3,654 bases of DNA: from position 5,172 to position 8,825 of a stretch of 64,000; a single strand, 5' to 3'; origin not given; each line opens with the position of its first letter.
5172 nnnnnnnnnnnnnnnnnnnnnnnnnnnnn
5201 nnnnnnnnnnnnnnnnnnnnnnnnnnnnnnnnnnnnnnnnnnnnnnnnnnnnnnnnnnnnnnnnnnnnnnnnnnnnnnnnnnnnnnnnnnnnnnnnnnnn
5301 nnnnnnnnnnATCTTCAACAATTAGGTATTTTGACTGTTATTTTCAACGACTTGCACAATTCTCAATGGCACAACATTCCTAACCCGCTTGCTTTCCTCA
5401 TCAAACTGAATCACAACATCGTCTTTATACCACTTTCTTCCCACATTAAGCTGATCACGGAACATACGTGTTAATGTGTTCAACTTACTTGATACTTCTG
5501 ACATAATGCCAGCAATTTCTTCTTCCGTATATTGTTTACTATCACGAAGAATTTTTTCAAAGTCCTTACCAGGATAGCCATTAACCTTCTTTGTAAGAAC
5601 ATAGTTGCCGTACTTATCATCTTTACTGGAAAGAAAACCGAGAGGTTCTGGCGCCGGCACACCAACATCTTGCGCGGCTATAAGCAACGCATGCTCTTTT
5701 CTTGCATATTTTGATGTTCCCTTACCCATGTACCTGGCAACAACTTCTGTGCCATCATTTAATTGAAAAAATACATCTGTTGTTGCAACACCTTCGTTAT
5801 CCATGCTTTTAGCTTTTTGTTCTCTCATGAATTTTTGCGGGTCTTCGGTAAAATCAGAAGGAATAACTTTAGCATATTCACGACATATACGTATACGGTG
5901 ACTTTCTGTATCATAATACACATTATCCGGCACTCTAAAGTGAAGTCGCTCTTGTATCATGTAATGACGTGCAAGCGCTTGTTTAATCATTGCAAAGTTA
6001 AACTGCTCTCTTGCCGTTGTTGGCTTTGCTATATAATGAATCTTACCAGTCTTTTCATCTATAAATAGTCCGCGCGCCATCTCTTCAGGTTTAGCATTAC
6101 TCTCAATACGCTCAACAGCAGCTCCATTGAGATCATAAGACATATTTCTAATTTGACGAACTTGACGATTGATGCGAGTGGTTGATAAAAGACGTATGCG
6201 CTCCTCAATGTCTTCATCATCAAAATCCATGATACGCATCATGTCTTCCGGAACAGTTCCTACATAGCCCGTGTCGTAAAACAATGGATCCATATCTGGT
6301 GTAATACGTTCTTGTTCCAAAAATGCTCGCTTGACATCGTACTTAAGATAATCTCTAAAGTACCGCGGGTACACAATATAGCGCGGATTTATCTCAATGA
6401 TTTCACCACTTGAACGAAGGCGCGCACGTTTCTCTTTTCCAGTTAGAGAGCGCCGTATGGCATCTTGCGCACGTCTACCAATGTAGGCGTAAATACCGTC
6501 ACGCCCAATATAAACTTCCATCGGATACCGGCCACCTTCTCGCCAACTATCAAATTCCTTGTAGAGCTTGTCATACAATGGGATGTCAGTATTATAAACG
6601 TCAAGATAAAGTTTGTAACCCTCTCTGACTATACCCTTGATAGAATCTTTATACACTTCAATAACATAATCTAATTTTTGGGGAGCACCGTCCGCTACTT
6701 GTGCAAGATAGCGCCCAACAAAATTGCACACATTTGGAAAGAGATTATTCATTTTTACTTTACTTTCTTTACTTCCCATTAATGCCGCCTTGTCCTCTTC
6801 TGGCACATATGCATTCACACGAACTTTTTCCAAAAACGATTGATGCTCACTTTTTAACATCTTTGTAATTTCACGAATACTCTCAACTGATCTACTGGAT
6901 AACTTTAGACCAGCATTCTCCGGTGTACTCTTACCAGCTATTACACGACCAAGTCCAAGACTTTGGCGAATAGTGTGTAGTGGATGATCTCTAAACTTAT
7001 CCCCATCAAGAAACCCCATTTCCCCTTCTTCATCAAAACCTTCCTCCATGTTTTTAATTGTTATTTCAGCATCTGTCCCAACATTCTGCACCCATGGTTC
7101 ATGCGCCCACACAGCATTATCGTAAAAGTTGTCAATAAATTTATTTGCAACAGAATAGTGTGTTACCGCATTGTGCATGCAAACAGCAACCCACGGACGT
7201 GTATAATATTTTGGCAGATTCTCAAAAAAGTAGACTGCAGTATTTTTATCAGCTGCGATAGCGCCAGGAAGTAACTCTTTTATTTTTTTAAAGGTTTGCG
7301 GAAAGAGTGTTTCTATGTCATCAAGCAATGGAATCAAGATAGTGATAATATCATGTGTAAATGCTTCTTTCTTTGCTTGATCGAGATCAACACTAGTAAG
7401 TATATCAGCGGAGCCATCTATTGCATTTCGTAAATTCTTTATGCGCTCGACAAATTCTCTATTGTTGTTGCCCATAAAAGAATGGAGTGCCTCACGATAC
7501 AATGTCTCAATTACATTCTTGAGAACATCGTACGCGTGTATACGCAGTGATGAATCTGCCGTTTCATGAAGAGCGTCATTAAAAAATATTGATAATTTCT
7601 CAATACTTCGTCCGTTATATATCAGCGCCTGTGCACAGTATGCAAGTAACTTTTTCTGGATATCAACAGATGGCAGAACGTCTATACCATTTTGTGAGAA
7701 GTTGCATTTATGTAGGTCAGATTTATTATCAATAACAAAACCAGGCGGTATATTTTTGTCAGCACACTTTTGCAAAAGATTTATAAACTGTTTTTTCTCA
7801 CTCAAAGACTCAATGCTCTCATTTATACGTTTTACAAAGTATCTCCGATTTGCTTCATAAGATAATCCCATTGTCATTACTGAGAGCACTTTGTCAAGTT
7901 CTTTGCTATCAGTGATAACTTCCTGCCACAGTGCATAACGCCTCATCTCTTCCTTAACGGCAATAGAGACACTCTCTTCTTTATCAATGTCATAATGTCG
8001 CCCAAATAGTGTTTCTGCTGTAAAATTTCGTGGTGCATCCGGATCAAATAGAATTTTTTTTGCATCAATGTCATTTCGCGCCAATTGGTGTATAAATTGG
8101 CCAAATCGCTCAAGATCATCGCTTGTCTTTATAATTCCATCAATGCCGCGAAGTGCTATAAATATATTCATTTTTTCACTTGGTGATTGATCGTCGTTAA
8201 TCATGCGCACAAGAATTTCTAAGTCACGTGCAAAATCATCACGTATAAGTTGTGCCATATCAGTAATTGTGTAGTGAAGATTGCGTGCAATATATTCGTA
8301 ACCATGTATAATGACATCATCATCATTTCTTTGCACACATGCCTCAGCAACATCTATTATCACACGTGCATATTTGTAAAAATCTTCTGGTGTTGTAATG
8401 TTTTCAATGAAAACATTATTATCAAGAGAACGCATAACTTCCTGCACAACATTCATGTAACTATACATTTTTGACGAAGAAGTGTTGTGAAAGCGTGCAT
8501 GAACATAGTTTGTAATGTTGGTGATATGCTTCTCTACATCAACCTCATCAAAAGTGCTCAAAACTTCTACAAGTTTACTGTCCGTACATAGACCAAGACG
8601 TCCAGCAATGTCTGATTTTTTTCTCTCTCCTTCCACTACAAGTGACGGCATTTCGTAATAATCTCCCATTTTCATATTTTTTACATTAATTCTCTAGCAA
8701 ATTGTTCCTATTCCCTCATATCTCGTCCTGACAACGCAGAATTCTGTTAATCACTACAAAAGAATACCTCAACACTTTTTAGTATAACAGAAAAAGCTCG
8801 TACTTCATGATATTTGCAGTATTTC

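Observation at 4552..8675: Operon of a 1117-aa protein of unknown function and a compact arginase-fold metallohydrolase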

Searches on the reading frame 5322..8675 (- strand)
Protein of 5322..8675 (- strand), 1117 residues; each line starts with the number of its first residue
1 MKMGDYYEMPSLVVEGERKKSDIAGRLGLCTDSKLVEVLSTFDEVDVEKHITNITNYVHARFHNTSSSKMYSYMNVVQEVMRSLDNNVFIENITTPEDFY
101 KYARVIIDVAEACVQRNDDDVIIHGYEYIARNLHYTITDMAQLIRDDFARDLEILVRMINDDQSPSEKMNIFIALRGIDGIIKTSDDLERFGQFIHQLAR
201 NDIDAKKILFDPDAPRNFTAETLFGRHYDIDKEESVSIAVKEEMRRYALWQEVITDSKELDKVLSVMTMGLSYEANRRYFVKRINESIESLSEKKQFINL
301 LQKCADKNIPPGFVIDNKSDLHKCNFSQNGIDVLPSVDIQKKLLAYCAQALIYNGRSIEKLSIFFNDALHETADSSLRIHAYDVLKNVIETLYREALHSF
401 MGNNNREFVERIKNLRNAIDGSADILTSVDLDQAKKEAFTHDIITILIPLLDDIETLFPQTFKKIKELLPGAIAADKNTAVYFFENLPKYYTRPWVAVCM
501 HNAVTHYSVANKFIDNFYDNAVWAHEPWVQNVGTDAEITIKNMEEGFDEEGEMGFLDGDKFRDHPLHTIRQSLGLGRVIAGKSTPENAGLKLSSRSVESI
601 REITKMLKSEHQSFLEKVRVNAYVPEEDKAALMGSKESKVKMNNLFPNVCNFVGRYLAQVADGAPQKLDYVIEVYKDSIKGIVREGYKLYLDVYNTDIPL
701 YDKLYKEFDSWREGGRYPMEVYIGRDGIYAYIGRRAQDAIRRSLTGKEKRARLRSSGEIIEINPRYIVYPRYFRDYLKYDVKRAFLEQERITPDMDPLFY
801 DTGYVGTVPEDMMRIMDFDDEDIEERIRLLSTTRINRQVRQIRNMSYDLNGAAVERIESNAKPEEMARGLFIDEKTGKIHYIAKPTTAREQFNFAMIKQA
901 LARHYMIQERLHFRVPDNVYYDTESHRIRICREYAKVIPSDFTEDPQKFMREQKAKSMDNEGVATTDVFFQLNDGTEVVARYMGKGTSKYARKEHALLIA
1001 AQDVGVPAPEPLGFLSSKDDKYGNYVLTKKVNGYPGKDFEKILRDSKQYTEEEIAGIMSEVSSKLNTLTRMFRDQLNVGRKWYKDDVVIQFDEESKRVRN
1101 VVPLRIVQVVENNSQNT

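Call 7: search_protein_families(library=pfam, proteins=[window:5322-8675:-], max_evalue=1)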
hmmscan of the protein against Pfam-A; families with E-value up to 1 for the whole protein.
window:5322-8675:- (1117 aa): 3 families
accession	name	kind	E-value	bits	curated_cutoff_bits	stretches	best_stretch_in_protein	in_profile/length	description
PF25082.1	GIPC1_GH2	-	0.011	16.6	27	1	394-445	31-82/91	GIPC1-3 GH2 domain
PF01636.29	APH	-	0.014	15.6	23.2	1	962-1033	8-80/239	Phosphotransferase enzyme family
PF18025.7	FucT_N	-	0.054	14.4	27.2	1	761-804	30-73/91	Alpha-(1,3)-fucosyltransferase FucT N-terminal domain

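Call 8: search_protein_families(library=ncbifam, proteins=[window:5322-8675:-], max_evalue=1)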
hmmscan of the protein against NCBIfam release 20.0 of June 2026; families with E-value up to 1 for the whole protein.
window:5322-8675:- (1117 aa): 1 family
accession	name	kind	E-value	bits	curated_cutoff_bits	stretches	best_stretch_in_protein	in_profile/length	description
NF047399.1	BrnA_antitoxin_add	equivalog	0.0076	16.4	60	0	814-863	8-53/70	type II toxin-antitoxin system BrnA family antitoxin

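Call 9: search_protein_families(library=padloc, proteins=[window:5322-8675:-], max_evalue=1)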
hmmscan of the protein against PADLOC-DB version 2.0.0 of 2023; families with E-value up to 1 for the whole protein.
window:5322-8675:- (1117 aa): 1 family
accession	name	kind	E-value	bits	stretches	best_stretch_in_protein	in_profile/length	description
PDLC02616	DrmC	-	0.0011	16.6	1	37-127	13-103/224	DrmC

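Call 12: search_solved_structures(query=window:5322-8675:-, max_evalue=10, show_alignments=2)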
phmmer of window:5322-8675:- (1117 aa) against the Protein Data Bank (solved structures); distinct sequences matched with E-value up to 10: 0.

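Call 13: find_homologous_proteins(query=window:5322-8675:-)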
Query window:5322-8675:- (1117 aa): 3 proteins with E <= 0.001 among 8000 candidates.
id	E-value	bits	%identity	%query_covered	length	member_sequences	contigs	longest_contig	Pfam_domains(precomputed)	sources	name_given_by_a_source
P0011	0.0e+0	2532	100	100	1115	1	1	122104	-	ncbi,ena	-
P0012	0.0e+0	1240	52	100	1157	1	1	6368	-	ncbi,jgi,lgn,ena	-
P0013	2.2e-66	243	25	39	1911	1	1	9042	-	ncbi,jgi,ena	-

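Call 17: find_encoding_contigs(protein=P0012, flank=10000, max_places=3)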
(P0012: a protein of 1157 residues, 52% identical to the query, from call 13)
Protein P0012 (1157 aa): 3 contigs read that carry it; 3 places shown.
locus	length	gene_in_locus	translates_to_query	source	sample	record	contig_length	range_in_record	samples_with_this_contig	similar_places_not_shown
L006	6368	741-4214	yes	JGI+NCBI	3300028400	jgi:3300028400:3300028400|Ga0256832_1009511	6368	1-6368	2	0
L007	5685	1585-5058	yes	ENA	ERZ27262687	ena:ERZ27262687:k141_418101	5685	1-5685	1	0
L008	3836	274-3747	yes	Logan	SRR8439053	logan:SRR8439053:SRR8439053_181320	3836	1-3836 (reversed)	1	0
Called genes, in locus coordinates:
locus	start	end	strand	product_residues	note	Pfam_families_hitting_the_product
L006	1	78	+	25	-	?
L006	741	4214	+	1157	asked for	-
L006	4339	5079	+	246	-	PF04087:DUF389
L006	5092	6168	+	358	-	PF01594:AI-2E_transport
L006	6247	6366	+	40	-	?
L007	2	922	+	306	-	?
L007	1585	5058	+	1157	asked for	-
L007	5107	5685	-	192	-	?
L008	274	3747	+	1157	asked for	-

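Call 18: find_encoding_contigs(protein=P0013, flank=10000, max_places=3)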
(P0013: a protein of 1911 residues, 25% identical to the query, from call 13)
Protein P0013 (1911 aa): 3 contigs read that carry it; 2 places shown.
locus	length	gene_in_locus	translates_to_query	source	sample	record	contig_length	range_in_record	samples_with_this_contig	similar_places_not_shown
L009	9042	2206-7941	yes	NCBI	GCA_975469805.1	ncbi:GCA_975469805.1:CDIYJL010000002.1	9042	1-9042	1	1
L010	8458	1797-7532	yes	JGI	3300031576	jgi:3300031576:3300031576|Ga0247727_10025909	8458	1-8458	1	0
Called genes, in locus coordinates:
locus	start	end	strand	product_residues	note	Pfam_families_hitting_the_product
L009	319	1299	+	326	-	-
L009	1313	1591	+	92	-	-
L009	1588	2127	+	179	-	PF00565:SNase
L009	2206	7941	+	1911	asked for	-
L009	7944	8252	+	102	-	PF00583:Acetyltransf_1 (weak)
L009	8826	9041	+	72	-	?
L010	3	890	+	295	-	?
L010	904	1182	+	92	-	-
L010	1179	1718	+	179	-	PF00565:SNase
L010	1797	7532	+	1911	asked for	-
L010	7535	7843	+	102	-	PF00583:Acetyltransf_1 (weak)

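Call 45: search_protein_representatives(protein=window:5322-8675:-)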
Query: 1117 residues. Proteins with E-value up to 0.001 (for the whole library): 188; up to 1e-10: 154; up to 1e-30: 114. The best 150 are listed.
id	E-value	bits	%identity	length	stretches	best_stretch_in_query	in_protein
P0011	0.0e+00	2532.0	100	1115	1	3-1117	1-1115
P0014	3.8e-231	786.5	41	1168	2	388-1105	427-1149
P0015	1.1e-224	765.1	46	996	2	411-1106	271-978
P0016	7.1e-223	759.1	53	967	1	428-1105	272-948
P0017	7.1e-213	726.0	51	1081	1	441-1105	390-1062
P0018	5.5e-182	623.7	38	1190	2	404-1105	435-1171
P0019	5.7e-173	593.9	47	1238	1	447-1105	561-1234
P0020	5.1e-171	587.4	44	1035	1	419-1105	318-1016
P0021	7.5e-170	583.6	41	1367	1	400-1108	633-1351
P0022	1.3e-168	579.4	43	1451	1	451-1105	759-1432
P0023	2.9e-167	575.0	43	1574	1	438-1105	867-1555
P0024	1.6e-164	565.9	44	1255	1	435-1105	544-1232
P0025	7.0e-162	557.2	42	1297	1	428-1105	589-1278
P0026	8.5e-155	533.7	42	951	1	359-1105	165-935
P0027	3.4e-153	528.4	42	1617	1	417-1110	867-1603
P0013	7.1e-67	242.6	32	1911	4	75-288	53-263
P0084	1.9e-50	188.2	38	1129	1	591-912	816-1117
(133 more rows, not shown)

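Call 48: search_protein_families(library=pfam, alignment_id=A3, max_evalue=0.01)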
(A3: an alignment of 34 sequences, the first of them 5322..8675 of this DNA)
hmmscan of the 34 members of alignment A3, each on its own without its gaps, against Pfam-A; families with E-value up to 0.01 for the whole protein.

A. member 1, window:5322-8675:- (1117 aa): 0 families

B. families by the number of members that match (of 34 scanned): 9 families
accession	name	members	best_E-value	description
PF01636.29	APH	4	0.00039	Phosphotransferase enzyme family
PF06293.20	Kdo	2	0.0022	Lipopolysaccharide kinase (Kdo/WaaP) family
PF25082.1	GIPC1_GH2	1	0.00015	GIPC1-3 GH2 domain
PF08281.18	Sigma70_r4_2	1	0.0015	Sigma-70, region 4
PF22448.1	RepB_primase_C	1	0.0029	RepB DNA-primase C-terminal helical domain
PF21478.3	GcvP2_C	1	0.0052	Glycine dehydrogenase, C-terminal domain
PF16421.10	E2F_CC-MB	1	0.0078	E2F transcription factor CC-MB domain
PF18373.7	Spectrin_2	1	0.0084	Spectrin like domain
PF01163.29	RIO1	1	0.0089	RIO domain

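Call 49: find_homologous_proteins(query=A3, max_evalue=0.00001)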
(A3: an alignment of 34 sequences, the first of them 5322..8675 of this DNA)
Query A3 (34 sequences) (1117 aa, profile of the alignment): 2 proteins with E <= 0.00001 among 8000 candidates.
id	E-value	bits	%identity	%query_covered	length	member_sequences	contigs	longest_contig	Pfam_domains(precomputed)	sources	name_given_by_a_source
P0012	0.0e+0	1183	52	100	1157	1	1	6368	-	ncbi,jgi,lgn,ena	-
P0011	0.0e+0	1086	100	100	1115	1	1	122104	-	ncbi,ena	-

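Call 100: find_encoding_contigs(protein=P0011, flank=3000, max_places=3)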
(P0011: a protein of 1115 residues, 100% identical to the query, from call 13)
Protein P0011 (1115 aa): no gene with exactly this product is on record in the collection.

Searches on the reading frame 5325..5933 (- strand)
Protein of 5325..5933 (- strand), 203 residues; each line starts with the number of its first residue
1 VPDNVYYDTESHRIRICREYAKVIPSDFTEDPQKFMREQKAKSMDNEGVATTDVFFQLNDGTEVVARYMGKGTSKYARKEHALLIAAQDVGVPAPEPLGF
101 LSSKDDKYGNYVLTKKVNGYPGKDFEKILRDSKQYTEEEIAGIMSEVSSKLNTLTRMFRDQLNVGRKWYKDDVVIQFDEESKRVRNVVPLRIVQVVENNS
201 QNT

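Call 55: search_solved_structures(query=A4, max_evalue=10, show_alignments=3)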
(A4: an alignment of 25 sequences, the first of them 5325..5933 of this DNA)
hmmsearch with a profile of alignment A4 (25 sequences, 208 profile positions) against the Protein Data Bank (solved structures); distinct sequences matched with E-value up to 10: 5.
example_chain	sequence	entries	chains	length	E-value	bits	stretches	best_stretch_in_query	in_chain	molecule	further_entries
8v3v_A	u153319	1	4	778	0.24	14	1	76-128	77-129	Acyl-Coenzyme A dehydrogenase family, member 11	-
8v3u_A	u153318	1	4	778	0.24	14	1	76-128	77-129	Acyl-Coenzyme A dehydrogenase family, member 11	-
1dnk_A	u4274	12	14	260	1.9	11.1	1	135-183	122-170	PROTEIN (DEOXYRIBONUCLEASE I (DNASE I) (E.C.3.1.21.1)) | Deoxyribonuclease-1 | DEOXYRIBONUCLEASE I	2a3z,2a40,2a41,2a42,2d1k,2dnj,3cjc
1atn_D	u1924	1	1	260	1.9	11.1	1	135-183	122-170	DEOXYRIBONUCLEASE I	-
9fju_E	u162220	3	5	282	2.3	10.8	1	135-183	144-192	Deoxyribonuclease-1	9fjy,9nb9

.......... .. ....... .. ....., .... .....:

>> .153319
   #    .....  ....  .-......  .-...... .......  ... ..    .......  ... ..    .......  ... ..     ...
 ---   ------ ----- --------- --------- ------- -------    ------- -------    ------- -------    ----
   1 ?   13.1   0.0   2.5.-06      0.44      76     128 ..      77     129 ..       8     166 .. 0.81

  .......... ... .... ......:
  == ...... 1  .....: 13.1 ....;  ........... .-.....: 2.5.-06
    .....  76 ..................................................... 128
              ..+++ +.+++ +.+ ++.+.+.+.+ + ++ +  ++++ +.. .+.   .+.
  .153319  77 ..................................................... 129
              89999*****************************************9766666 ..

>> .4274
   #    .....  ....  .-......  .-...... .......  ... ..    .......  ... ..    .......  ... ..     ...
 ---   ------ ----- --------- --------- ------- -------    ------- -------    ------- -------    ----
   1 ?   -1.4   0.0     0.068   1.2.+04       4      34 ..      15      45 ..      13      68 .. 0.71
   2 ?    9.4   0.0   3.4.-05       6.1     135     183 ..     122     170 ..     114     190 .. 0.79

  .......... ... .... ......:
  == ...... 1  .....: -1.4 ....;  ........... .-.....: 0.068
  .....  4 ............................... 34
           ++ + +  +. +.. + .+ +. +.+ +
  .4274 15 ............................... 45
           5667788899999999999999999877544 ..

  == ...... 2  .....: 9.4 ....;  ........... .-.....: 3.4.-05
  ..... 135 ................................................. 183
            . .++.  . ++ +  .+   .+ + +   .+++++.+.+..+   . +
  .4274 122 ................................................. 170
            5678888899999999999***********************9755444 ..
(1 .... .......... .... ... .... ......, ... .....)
